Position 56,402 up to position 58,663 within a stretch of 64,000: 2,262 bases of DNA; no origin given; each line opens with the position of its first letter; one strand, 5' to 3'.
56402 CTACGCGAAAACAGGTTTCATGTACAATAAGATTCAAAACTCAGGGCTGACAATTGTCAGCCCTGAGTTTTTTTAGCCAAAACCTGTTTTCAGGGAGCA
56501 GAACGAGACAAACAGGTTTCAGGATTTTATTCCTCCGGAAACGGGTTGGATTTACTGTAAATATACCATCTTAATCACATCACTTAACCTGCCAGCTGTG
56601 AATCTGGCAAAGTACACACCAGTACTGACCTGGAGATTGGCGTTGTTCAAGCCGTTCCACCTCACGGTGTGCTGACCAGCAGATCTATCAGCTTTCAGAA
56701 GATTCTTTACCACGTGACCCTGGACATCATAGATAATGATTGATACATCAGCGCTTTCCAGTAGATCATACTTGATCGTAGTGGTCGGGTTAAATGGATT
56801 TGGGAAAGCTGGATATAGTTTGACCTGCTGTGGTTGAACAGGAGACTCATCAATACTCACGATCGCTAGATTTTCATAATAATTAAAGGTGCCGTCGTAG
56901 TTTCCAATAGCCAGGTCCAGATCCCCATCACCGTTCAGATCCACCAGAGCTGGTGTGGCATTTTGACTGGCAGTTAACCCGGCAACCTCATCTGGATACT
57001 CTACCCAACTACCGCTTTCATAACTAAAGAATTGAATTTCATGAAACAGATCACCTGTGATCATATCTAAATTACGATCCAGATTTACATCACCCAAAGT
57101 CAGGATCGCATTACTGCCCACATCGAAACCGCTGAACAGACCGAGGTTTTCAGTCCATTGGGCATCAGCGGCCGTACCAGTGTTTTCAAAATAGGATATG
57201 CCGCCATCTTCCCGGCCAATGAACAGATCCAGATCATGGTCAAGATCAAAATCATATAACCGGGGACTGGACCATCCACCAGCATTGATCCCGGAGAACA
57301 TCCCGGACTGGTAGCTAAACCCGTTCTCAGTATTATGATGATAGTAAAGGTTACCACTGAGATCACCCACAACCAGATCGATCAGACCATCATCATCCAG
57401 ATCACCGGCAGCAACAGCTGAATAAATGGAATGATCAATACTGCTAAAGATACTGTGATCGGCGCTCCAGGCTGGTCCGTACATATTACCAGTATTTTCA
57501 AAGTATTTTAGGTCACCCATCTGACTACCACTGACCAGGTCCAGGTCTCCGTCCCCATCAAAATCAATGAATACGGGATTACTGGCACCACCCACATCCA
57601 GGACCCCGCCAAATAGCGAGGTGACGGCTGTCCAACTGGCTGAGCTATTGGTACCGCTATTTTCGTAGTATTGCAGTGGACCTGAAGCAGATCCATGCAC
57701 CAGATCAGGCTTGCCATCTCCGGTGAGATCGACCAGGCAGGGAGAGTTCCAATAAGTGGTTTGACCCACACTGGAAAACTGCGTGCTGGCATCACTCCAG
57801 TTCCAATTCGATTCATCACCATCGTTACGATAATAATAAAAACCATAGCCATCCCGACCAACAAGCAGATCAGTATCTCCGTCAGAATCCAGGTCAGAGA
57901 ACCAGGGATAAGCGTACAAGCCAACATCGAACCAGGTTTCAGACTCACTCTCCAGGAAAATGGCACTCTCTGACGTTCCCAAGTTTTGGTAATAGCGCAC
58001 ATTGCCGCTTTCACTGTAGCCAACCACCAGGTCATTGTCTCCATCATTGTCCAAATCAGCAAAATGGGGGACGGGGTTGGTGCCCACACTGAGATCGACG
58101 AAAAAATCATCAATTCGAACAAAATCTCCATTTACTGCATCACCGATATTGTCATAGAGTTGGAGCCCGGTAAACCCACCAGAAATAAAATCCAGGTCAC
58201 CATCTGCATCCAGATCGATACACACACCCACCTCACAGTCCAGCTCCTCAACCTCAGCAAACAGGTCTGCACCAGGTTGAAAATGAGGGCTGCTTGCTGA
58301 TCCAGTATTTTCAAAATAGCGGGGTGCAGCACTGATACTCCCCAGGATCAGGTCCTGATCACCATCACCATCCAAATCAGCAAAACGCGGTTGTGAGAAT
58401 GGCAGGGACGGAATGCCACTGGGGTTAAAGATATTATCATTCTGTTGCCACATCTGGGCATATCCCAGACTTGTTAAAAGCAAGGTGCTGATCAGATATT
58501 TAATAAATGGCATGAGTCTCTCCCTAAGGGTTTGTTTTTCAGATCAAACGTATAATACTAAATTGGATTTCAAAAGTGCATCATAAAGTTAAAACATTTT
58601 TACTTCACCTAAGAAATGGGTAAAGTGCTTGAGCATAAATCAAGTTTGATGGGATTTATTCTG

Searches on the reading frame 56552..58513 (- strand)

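Call 56: search_protein_families(library=pfam, proteins=[window:56552-58513:-])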
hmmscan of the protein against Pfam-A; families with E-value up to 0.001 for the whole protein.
window:56552-58513:- (653 aa): 6 families
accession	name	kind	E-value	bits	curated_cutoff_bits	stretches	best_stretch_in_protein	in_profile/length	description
PF13517.12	FG-GAP_3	-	7.5e-44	148.6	26.9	6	262-327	1-60/61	FG-GAP-like repeat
PF01839.29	FG-GAP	-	4.5e-26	90.7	22.1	1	520-542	4-26/37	FG-GAP repeat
PF14783.12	BBS2_Mid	-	3e-13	50.3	27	0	151-177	4-29/108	Ciliary BBSome complex subunit 2, middle region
PF13860.13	FlgD_ig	-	4.6e-09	36.6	27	1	578-636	12-71/79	FlgD Ig-like domain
PF12256.14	TcdB_toxin_midN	-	5.7e-08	32.7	24.8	0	38-72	26-58/181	Insecticide toxin TcdB middle/N-terminal region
PF18962.6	Por_Secre_tail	-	2.6e-06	28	27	1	570-644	2-68/75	Secretion system C-terminal sorting domain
